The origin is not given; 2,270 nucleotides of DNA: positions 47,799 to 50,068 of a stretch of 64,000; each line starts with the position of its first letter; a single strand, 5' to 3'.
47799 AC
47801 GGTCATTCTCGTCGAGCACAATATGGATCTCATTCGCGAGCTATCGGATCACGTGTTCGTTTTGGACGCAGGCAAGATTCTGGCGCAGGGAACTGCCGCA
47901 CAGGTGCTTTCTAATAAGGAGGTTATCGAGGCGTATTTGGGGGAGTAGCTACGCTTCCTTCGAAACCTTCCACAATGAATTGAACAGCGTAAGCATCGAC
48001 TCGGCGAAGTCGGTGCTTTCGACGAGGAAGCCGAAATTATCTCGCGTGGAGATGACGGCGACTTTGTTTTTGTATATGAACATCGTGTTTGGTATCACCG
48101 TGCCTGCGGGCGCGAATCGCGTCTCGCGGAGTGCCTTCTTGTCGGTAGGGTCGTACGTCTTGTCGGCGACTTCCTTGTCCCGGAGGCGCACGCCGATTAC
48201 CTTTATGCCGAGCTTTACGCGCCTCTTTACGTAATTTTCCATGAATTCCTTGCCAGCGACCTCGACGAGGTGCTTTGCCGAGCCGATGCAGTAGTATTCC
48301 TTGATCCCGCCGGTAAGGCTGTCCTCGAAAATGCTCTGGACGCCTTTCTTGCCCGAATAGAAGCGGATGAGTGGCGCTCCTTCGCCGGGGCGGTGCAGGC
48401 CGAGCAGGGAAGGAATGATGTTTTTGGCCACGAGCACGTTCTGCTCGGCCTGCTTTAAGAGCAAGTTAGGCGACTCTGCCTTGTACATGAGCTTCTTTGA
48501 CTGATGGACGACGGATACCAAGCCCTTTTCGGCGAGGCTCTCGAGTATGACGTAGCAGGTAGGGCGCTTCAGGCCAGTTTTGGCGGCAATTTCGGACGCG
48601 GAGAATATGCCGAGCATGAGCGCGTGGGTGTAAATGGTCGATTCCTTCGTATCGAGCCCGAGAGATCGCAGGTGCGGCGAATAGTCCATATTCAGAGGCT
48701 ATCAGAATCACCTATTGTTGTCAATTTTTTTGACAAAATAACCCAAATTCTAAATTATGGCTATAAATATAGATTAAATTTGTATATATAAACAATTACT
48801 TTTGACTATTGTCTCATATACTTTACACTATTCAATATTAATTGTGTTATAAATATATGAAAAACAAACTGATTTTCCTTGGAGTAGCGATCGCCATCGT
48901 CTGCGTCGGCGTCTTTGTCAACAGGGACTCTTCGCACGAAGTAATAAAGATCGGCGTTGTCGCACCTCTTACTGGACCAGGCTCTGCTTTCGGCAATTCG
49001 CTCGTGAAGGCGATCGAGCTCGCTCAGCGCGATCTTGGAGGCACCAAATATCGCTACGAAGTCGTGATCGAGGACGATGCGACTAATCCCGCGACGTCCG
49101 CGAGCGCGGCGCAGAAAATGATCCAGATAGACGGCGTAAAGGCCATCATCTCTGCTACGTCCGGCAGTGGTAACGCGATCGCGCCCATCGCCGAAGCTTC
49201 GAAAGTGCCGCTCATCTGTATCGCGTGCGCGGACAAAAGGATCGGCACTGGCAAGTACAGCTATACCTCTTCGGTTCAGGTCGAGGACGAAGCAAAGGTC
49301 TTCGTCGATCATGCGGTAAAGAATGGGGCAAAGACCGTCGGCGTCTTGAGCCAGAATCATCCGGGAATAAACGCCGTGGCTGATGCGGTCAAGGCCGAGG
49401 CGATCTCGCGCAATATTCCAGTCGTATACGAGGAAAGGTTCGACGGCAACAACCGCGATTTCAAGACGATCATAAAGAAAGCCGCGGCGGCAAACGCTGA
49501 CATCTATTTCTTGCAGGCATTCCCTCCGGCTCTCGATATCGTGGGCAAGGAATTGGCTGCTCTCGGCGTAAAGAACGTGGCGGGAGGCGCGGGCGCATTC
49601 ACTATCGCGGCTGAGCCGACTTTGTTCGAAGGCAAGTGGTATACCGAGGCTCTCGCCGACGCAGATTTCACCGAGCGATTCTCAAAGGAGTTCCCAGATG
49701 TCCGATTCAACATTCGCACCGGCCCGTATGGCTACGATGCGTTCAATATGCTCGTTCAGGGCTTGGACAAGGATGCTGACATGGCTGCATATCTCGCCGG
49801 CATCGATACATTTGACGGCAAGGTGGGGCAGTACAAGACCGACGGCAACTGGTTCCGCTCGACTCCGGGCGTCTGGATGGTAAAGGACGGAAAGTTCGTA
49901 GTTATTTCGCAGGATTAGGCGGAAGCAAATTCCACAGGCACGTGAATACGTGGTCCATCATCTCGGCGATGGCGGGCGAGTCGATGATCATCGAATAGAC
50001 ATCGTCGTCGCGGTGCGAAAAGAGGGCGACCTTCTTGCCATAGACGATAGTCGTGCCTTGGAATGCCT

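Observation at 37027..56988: Modular receptor array of ten LivK-type SBPs and six TrmB-family regulators sharing one ABC translocon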

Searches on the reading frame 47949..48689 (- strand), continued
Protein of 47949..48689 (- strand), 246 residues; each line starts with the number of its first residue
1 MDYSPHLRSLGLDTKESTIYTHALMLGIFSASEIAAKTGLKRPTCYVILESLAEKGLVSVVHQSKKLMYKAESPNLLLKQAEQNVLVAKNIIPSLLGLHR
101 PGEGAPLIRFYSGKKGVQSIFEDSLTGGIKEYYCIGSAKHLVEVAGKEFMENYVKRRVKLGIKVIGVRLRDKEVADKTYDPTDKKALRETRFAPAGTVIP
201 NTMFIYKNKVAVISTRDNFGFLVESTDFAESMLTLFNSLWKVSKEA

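Call 88: search_protein_representatives(alignment_id=A1)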
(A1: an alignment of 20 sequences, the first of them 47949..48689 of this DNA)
Query: 20 sequences, 247 profile positions. Proteins with E-value up to 0.001 (for the whole library): 22274; up to 1e-10: 12368; up to 1e-30: 4269. The best 150 are listed.
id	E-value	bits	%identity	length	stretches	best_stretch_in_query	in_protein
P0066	7.7e-107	373.0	-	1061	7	5-243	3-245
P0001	2.0e-93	329.1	-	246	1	2-246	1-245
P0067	2.4e-92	325.5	-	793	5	6-244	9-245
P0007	1.6e-91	322.8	-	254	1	1-247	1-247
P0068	2.3e-88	312.5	-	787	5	2-244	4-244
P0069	9.8e-88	310.4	-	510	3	6-243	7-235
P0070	9.9e-87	307.1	-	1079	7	6-243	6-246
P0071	3.5e-83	295.5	-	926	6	7-243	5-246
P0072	5.4e-81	288.4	-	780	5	4-243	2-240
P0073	2.6e-79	282.8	-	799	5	5-243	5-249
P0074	7.9e-79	281.3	-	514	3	6-245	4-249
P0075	1.0e-78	280.9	-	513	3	5-243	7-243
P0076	1.0e-78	280.9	-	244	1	2-245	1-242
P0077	3.2e-78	279.3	-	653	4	5-243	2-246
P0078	9.6e-78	277.7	-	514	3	6-243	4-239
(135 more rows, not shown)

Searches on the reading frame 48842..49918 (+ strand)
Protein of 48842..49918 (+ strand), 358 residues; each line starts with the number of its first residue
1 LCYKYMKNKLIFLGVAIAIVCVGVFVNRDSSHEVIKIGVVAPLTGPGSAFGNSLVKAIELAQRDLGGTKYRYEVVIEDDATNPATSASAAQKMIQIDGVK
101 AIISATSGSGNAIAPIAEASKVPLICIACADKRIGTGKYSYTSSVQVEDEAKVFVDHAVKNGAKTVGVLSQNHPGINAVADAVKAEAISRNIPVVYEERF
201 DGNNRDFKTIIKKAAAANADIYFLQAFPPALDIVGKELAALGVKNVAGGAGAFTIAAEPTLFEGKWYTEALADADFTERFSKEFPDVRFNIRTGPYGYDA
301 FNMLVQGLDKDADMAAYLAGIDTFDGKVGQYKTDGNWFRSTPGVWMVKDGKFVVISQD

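Call 4: search_protein_families(library=pfam, proteins=[window:48842-49918:+], max_evalue=0.01)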
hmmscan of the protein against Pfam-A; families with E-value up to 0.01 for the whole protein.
window:48842-49918:+ (358 aa): 3 families
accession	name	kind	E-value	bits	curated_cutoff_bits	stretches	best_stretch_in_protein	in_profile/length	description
PF13458.12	Peripla_BP_6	-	2.6e-37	129.7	31.7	1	35-329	2-318/343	Periplasmic binding protein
PF01094.35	ANF_receptor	-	4.9e-11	42.7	25.4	1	64-221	16-180/353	Receptor family ligand binding region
PF13433.12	Peripla_BP_5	-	4.2e-05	23.2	27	1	35-120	1-91/363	Periplasmic binding protein domain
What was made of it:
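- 48842..49918 (+): S6, a binding protein. The probable start is 48857. Its 3' end overlaps that of R5 by 17 nt. PF13458 129.7 bits (call 4).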

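Call 34: search_protein_families(library=ncbifam, proteins=[window:48842-49918:+], max_evalue=0.00001)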
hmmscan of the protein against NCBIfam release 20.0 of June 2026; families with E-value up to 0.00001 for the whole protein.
window:48842-49918:+ (358 aa): 2 families
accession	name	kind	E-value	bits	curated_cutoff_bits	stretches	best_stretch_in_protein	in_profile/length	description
NF011933.0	PRK15404.1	subfamily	5.5e-11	42.1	477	1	17-244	9-243/370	high-affinity branched-chain amino acid ABC transporter substrate-binding protein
TIGR03407.1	urea_ABC_UrtA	exception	5e-06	25.7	492.75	1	35-220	1-191/361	urea ABC transporter substrate-binding protein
